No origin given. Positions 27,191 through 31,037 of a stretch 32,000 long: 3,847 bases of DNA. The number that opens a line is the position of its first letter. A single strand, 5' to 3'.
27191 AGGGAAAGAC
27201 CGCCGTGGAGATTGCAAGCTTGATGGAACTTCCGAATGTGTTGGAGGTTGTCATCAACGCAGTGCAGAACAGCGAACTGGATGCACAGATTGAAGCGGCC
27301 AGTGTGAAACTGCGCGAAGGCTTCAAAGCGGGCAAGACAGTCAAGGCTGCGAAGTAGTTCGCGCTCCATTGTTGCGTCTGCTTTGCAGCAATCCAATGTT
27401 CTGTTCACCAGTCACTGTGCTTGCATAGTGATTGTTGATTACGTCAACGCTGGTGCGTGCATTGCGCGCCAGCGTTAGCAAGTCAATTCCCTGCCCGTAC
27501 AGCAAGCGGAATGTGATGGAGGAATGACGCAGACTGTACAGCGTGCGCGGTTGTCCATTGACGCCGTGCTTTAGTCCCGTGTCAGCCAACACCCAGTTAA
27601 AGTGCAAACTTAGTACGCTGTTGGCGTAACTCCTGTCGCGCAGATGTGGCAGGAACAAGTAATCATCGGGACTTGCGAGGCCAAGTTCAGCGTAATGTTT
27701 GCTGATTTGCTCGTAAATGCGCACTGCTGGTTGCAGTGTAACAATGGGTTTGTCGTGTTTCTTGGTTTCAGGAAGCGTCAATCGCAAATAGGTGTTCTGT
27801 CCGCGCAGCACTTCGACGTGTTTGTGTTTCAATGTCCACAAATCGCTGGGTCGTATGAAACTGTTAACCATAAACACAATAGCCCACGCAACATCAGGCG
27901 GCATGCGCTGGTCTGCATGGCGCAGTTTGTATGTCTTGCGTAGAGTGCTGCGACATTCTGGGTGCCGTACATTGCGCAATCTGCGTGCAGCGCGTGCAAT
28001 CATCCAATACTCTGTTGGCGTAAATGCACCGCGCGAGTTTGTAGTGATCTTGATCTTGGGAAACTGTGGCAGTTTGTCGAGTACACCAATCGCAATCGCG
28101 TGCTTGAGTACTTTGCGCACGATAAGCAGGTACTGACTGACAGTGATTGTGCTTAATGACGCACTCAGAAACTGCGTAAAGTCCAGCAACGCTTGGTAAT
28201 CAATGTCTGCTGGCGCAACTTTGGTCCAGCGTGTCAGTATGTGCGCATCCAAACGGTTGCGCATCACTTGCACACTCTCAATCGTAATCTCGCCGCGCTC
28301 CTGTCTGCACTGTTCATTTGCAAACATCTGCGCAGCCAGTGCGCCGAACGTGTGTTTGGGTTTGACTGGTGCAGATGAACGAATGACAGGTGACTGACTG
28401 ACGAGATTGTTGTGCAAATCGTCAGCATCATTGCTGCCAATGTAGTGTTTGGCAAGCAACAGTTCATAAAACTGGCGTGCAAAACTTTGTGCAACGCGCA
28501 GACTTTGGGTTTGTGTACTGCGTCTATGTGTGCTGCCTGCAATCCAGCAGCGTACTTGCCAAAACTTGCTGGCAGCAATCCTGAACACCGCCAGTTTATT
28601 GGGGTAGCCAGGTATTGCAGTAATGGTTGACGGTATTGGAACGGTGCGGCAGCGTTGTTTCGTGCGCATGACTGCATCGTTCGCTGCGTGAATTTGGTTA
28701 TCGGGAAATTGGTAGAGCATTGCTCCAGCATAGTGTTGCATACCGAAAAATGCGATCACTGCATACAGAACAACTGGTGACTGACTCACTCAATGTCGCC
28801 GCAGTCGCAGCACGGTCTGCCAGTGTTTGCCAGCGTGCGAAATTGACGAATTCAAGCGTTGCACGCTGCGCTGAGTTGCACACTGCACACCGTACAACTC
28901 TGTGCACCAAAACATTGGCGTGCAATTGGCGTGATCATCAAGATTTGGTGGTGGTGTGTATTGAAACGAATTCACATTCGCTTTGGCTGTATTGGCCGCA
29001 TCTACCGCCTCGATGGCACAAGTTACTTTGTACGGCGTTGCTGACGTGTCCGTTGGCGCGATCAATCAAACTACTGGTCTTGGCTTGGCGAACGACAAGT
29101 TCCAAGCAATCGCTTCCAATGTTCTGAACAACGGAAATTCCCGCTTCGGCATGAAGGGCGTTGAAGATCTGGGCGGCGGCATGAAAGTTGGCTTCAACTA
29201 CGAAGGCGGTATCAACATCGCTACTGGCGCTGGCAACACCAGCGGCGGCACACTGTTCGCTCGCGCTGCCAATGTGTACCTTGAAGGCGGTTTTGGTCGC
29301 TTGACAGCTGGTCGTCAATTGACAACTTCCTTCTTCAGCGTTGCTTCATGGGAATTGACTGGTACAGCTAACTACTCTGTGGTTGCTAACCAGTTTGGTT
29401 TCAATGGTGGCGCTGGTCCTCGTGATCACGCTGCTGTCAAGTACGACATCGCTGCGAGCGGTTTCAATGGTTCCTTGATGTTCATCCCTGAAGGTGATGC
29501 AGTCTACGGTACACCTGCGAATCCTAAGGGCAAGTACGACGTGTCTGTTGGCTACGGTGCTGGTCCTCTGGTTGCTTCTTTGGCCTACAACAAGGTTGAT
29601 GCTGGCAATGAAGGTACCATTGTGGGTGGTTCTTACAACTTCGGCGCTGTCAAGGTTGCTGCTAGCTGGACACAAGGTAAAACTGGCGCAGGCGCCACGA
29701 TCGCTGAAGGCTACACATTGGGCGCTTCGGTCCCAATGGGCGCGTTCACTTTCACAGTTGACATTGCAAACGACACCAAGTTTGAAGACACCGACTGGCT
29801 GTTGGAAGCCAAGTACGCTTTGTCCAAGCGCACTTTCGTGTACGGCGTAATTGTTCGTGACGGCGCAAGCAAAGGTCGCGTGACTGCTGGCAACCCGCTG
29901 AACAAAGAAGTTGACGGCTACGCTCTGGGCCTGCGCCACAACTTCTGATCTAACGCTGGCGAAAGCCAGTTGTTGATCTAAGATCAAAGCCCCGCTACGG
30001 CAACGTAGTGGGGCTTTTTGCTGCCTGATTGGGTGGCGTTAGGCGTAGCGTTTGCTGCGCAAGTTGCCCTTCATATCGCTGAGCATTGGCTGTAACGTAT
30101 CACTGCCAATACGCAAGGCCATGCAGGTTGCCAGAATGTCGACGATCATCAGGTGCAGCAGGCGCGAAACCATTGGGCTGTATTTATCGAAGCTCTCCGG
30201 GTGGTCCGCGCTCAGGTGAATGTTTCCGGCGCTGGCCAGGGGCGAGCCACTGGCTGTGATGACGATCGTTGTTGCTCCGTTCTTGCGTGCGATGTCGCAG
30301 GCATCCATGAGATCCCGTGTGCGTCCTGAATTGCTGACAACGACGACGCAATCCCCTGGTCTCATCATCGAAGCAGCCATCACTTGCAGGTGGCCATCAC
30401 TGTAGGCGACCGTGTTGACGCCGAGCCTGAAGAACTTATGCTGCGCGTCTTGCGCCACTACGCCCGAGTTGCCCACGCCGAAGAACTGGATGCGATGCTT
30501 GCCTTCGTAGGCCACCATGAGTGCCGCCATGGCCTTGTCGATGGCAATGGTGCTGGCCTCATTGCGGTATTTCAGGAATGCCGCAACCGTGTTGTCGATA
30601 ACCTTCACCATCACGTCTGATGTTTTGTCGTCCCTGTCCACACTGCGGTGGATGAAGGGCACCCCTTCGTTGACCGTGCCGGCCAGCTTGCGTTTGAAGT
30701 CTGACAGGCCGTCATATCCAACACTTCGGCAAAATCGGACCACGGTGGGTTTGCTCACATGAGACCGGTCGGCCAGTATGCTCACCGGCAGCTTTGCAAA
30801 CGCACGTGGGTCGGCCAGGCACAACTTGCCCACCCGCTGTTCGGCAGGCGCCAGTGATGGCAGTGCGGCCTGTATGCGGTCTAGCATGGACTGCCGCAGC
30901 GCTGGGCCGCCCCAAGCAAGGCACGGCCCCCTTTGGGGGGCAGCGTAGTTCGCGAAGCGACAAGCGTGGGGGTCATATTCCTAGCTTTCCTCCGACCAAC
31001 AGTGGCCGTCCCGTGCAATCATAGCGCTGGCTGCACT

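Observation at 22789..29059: Integrative element inserted in the 5' end of a porin gene, apparently swapping which porin allele is expressed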

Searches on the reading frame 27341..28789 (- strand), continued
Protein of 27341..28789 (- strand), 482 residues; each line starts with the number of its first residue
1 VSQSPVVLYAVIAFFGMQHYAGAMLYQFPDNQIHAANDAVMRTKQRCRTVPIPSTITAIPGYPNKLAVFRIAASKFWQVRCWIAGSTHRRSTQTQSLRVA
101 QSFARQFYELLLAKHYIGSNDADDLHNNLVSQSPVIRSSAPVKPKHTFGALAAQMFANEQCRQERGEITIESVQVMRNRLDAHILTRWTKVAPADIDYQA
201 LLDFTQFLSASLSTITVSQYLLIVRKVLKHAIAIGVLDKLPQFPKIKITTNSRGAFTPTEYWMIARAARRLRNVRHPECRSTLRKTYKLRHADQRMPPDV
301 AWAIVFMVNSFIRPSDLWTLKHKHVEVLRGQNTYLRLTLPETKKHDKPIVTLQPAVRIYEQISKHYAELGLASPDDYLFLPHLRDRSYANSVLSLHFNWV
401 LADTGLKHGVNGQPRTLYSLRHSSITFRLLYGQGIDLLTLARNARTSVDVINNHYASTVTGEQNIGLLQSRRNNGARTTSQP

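Call 79: find_encoding_contigs(protein=P0249, flank=10000, max_places=4)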
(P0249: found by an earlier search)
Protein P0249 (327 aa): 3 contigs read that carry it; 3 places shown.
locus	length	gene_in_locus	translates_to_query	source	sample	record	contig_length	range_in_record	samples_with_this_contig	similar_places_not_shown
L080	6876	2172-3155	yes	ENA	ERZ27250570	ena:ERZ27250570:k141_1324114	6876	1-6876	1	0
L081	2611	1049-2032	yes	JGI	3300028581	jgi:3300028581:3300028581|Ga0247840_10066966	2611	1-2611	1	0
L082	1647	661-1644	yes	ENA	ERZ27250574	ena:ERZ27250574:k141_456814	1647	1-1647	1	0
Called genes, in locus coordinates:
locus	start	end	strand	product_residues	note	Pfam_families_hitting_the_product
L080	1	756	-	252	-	?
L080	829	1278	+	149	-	PF02566:OsmC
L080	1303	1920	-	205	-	PF03232:COQ7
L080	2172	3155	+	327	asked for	PF13609:Porin_4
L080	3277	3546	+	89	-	PF18765:Polbeta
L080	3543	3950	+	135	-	PF05168:HEPN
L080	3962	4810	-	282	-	PF01418:HTH_6, PF13580:SIS_2 (faint), PF01380:SIS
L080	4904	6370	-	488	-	PF00479:G6PD_N, PF02781:G6PD_C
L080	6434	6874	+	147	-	?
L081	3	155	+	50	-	?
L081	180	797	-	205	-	PF03232:COQ7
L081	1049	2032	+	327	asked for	PF13609:Porin_4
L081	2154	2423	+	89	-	PF18765:Polbeta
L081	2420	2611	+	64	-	?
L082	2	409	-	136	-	?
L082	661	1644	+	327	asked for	PF13609:Porin_4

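Call 82: search_dna_similar(query=window:27341-28663:-, collection=phages, mode=protein, max_rows=10)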
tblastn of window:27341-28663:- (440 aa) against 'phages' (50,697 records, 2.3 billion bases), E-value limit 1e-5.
No match.

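Call 83: search_dna_similar(query=window:27341-28663:-, collection=plasmids, mode=protein, max_rows=10)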
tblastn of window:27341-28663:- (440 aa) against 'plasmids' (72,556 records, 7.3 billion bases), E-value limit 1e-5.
Records with a match: 5; places in all: 6; records where one place covers at least 80% of the query: 3.
Best place of each record, by identity: <60% 5.
By first word of the organism name: Asticcacaulis 2; Rhizobium 1; Novosphingobium 1; Pararhizobium 1.
By predicted mobility (MOB-suite, as given by PLSDB): non-mobilizable 3; conjugative 2.
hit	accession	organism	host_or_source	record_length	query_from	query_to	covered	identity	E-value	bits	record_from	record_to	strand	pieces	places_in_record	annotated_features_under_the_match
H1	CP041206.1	Rhizobium sp. NIBRBAC000502774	Genome assembly,Coal mine soil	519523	20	417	90%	25.3%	3e-20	101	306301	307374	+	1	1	tyrosine-type recombinase/integrase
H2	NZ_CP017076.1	Novosphingobium resinovorum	single cell,soil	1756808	22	417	90%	23.4%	6e-15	85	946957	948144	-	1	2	none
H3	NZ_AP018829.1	Asticcacaulis excentricus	Lemna minor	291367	32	430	91%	23.2%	1e-12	78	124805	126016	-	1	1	site-specific integrase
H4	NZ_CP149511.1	Pararhizobium sp. A13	Aeschynomene indica,cell ...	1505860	339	430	21%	34.8%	1e-7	62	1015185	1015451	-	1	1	none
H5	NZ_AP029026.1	Asticcacaulis sp. DW145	-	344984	355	414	14%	51.7%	2e-7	61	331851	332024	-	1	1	site-specific integrase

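Call 85: find_encoding_contigs(protein=P0098, flank=10000, max_places=2)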
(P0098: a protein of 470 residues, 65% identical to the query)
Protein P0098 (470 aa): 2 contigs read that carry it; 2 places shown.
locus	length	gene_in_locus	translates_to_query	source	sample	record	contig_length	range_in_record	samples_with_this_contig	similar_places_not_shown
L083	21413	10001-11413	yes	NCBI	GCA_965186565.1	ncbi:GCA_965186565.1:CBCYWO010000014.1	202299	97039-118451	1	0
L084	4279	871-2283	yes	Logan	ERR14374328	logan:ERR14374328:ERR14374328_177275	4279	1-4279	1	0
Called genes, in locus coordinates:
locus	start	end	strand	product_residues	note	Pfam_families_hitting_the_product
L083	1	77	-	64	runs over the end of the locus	-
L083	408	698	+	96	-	PF00166:Cpn10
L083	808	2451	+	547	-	PF00118:Cpn60_TCP1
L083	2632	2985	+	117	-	PF18765:Polbeta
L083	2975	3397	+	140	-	PF01934:HepT-like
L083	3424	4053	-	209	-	PF00702:Hydrolase, PF13419:HAD_2 (weak), PF13242:Hydrolase_like (weak)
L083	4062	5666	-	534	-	PF00342:PGI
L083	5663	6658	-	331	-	PF00923:TAL_FSA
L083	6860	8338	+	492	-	PF00479:G6PD_N, PF02781:G6PD_C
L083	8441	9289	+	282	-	PF01418:HTH_6, PF13580:SIS_2 (faint), PF01380:SIS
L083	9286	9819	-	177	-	PF11249:DUF3047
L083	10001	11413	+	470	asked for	-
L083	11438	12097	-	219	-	PF00300:His_Phos_1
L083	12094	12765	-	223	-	PF13590:DUF4136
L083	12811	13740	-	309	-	PF01171:ATP_bind_3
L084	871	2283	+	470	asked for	-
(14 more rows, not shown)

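Call 86: find_encoding_contigs(protein=P0107, flank=10000, max_places=2)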
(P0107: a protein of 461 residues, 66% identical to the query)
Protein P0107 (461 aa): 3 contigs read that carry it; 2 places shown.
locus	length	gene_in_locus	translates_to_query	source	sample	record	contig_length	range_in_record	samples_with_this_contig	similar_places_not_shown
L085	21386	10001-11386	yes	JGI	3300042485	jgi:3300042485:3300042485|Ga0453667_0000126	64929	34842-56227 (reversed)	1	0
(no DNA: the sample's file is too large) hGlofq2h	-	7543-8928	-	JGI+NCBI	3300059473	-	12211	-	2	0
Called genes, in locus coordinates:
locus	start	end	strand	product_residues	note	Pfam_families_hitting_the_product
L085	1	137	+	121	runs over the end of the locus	PF01521:Fe-S_biosyn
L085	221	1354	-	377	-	PF03702:AnmK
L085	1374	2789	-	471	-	PF19425:Csd3_N2 (faint), PF01551:Peptidase_M23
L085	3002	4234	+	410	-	PF00579:tRNA-synt_1b, PF13275:S4_2 (weak), PF01479:S4 (weak)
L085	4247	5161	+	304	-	PF01545:Cation_efflux, PF16916:ZT_dimer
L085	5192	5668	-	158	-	PF02130:YbeY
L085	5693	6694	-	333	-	PF02562:PhoH, PF13604:AAA_30 (weak), PF13245:AAA_19 (weak)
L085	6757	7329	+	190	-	PF01330:RuvA_N, PF00633:HHH (faint), PF14520:HHH_5, PF07499:RuvA_C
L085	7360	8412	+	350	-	PF05496:RuvB_N, PF20720:nSTAND3 (faint), PF00004:AAA, PF07728:AAA_5, PF17864:AAA_lid_4, PF05491:WHD_RuvB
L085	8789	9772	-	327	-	PF13609:Porin_4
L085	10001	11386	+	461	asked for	-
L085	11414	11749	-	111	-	PF02452:PemK_toxin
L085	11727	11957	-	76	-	-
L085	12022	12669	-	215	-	PF00300:His_Phos_1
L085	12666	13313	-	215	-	PF13590:DUF4136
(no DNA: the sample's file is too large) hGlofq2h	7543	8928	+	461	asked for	-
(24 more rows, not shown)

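Call 87: find_encoding_contigs(protein=P0095, flank=10000, max_places=2)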
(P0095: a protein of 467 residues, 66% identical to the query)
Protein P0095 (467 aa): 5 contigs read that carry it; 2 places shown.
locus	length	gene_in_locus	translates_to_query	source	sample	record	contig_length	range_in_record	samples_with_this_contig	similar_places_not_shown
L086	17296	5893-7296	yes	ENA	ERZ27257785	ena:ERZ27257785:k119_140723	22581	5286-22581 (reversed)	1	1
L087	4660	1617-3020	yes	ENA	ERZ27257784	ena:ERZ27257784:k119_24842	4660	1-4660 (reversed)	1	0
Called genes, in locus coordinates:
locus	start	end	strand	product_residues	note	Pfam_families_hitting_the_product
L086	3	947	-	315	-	?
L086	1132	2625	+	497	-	PF00479:G6PD_N, PF02781:G6PD_C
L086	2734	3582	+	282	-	PF01418:HTH_6, PF13580:SIS_2 (faint), PF01380:SIS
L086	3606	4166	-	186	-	PF11249:DUF3047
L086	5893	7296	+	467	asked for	-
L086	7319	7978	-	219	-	PF00300:His_Phos_1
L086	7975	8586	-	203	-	PF13590:DUF4136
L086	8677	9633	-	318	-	PF01171:ATP_bind_3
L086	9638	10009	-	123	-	PF02152:FolB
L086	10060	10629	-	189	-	PF00106:adh_short, PF13561:adh_short_C2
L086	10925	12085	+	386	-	PF02636:Methyltransf_28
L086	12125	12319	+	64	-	PF11146:DUF2905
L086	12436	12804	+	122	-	PF01050:MannoseP_isomer, PF07883:Cupin_2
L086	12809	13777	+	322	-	PF00480:ROK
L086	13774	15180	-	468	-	PF00982:Glyco_transf_20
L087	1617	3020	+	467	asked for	-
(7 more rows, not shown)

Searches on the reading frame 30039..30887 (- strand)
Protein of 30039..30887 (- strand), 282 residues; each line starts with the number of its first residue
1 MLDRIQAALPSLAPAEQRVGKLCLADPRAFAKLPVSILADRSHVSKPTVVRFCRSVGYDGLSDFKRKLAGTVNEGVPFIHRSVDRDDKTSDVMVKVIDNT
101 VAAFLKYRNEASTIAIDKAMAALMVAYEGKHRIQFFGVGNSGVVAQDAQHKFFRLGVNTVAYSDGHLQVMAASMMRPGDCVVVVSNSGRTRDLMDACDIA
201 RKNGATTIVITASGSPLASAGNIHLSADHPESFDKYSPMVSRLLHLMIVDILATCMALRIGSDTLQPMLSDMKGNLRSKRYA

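Call 5: search_protein_families(library=pfam, proteins=[window:30039-30887:-], max_evalue=0.01)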
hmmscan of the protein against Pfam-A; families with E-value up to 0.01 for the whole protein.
window:30039-30887:- (282 aa): 4 families
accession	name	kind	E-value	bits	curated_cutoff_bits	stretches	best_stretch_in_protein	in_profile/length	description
PF01380.27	SIS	-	4.3e-22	78.8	25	1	130-254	5-130/131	SIS domain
PF01418.23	HTH_6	-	1.3e-13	51.2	28.3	1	1-72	3-74/77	Helix-turn-helix domain, rpiR family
PF13580.11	SIS_2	-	2.7e-10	40.9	27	1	168-211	94-137/138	SIS domain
PF13672.11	PP2C_2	-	0.005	16.8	24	0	80-158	55-133/209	Protein phosphatase 2C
